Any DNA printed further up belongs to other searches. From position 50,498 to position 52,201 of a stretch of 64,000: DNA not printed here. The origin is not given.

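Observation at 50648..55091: Three-gene coupled module: degenerate-GGDEF pseudo-receiver protein, membrane HEAT-repeat protein and processive GT2 synthase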

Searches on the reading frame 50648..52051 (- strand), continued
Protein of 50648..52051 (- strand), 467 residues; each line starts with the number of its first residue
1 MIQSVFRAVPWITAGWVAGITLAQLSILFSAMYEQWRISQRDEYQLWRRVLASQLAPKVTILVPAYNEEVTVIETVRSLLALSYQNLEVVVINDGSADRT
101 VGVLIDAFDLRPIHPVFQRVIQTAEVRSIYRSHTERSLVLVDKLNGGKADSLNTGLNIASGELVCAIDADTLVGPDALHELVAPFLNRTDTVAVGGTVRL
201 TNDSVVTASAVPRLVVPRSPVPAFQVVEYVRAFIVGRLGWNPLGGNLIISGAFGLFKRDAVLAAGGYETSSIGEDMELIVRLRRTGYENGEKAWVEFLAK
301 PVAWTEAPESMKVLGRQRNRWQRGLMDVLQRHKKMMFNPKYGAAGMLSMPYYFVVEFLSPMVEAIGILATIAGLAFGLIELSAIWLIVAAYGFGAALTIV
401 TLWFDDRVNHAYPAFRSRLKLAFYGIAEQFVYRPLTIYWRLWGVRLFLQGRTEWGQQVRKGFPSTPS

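Call 54: find_related_loci(query=A3, collection=metagenome_contigs, flank=9000)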
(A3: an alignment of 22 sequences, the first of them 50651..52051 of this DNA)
Query A3 (467 aa) in metagenome_contigs; peptide patterns used: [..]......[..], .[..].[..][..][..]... (x = any residue, [..] = any of these).
600 stretches matched a pattern (row limit reached: there are more); 512 encode a relative of the query (tblastn E <= 1e-3); the best 80 are kept; 80 distinct loci.
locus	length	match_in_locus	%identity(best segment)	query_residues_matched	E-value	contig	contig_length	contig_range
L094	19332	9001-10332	53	25-467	6e-148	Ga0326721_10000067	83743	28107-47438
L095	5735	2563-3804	55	50-462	2e-148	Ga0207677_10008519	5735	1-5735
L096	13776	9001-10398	50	3-467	1e-145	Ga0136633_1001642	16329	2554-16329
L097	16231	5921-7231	51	27-462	1e-145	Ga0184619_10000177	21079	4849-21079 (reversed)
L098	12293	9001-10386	51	2-462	2e-144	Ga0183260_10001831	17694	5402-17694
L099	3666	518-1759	52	50-462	5e-145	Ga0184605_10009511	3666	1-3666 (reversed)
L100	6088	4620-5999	47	3-462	2e-136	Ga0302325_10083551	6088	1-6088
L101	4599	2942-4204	51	49-467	2e-133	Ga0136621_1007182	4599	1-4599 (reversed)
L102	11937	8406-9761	45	11-462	8e-128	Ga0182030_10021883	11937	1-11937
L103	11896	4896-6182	47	32-462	2e-123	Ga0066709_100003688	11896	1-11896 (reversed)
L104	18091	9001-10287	46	32-462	3e-122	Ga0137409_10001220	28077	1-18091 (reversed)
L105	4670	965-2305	49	20-465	5e-122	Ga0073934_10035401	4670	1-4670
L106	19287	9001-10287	47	32-462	2e-120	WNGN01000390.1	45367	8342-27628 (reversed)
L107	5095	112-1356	45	52-464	4e-121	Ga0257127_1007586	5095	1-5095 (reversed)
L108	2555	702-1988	46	32-462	3e-126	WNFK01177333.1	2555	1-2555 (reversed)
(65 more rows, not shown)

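Call 55: predict_structure(alignment_id=A3)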
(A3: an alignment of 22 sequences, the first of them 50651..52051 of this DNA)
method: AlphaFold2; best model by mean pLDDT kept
length: 467 residues; sequences in the alignment: 22
mean_pLDDT: 82.9   pTM: 0.82
mean pLDDT of the five models: 82.9, 80.2, 78.4, 73.2, 72.9
residues with pLDDT >= 90: 110; 70-90: 306; 50-70: 38; < 50: 13
segments of 3 or more residues with pLDDT < 50: 243-250, 464-467
pLDDT, mean of each block of 10 residues (from residue 1): 82 86 81 75 63 83 86 85 89 89 93 86 93 91 90 93 85 83 85 84 76 83 87 63 47 82 88 80 88 79 82 85 88 90 82 85 89 90 87 89 83 86 91 88 90 60 46
secondary structure, 60 per line:
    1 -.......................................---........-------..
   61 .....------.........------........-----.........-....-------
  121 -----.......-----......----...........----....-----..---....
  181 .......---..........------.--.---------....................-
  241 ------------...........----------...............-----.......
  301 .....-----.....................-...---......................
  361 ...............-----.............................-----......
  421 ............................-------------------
elements in order: H2-40 H44-51 E59-65 H72-80 E87-94 H100-108 E110-113 E126-132 E138-143 H148-158 E163-166 H177-187 E191-200 H220-239 E253-257 H258-263 H274-288 E294-305 H311-331 H339-375 H381-409 H415-448
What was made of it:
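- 50648..52051 (-): GT2 membrane glycosyltransferase, 467 aa. Motifs: NDGS 93-96 (nt 51764-51775), DAD 168-170 (nt 51539-51550 covers DADT), GED 273-275 (nt 51224-51235 covers GEDM), QRNRW 317-321 (nt 51089-51103). One N-terminal and about three C-terminal membrane helices. AF2 pLDDT 82.9, pTM 0.82 (call 55).
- On Membrane-embedded processive GT2 synthases (BcsA / HAS / chitin synthase / PgaC type): AF2 pTM 0.82 (call 55).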

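Call 59: fold_search(model_id=the predicted structure, library=pdb)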
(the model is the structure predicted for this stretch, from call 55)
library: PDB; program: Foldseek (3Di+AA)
matches with E <= 10: 755; with E <= 0.001: 267
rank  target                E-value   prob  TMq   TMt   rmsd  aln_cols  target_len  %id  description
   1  7sp8_A                1.5e-14  1.00  0.64  0.60   5.5       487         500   16  Chlorella virus Hyaluronan Synthase bound to UDP-GlcNAc (released 2022-04-06)
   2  9yq5_A                2.7e-14  1.00  0.56  0.53  14.9       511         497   16  Chlorella virus hyaluronan synthase bound to an inserted UDP-GlcA (released 2025-12-10)
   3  7sp7_A                4.6e-14  1.00  0.51  0.49  15.5       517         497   17  Chlorella virus hyaluronan synthase inhibited by UDP (released 2022-04-06)
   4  7sp9_A                5.1e-14  1.00  0.51  0.48  15.6       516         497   16  Chlorella virus Hyaluronan Synthase in the GlcNAc-primed channel-closed state (released 2022-04-06)
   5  8sne_A                6.0e-14  1.00  0.60  0.58   6.4       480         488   18  Chlorella virus Hyaluronan Synthase bound to GlcA extended GlcNAc primer and UDP (released 2024-05-01)
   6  6yv7_B                7.4e-14  1.00  0.53  0.70   6.7       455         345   19  Mannosyltransferase PcManGT from Pyrobaculum calidifontis (released 2020-07-22)
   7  8snc_A                1.1e-13  1.00  0.63  0.60   6.4       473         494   18  Chlorella virus Hyaluronan Synthase bound to GlcA extended GlcNAc primer (released 2024-05-01)
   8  9yq4_A                1.2e-13  1.00  0.63  0.60   6.1       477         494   16  Chlorella virus hyaluronan synthase bound to a proofreading UDP-GlcA (released 2025-12-10)
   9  6yv7_A                2.7e-13  1.00  0.52  0.68   7.1       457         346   19  Mannosyltransferase PcManGT from Pyrobaculum calidifontis (released 2020-07-22)
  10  9yq2_A                2.9e-13  1.00  0.66  0.64   5.0       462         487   17  Chlorella virus hyaluronan synthase bound to DDM (released 2025-12-10)
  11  8smp_A                2.9e-13  1.00  0.60  0.54  10.2       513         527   19  Xenopus laevis hyaluronan synthase 1, UDP-bound, gating loop inserted state (released 2024-05-01)
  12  7sp6_A                6.7e-13  1.00  0.52  0.50  15.4       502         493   17  Chlorella virus hyaluronan synthase (released 2022-04-06)
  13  8smm_A                7.8e-13  1.00  0.63  0.59   6.5       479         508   16  Xenopus laevis hyaluronan synthase 1 (released 2024-05-01)
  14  9b8v_E                1.9e-12  1.00  0.55  0.32   8.1       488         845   16  AlphaFold2 informed cryo-EM model of the E. coli cellulose synthase BcsAG3B6 complex (released 2025-02-19)
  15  9fnn_A                2.6e-12  1.00  0.53  0.33  15.0       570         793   15  Cryo-EM structure of the c-di-GMP-saturated 'crown'less Bcs macrocomplex for cellulose secretion in E. coli (released 2024-10-16)
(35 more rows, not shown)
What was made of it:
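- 50648..52051 (-): Foldseek top hits are CvHAS 7sp8 (TMq 0.64), XlHAS1, PcManGT, BcsA, Chs1 and CesA (call 59).
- On Membrane-embedded processive GT2 synthases (BcsA / HAS / chitin synthase / PgaC type): Foldseek top matches are CvHAS (TMq 0.64-0.66 over ~470-490 columns), XlHAS1, BcsA, Chs1 and CesA (call 59).
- The best full-length fold matches are HAS, BcsA and Chs (call 59).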
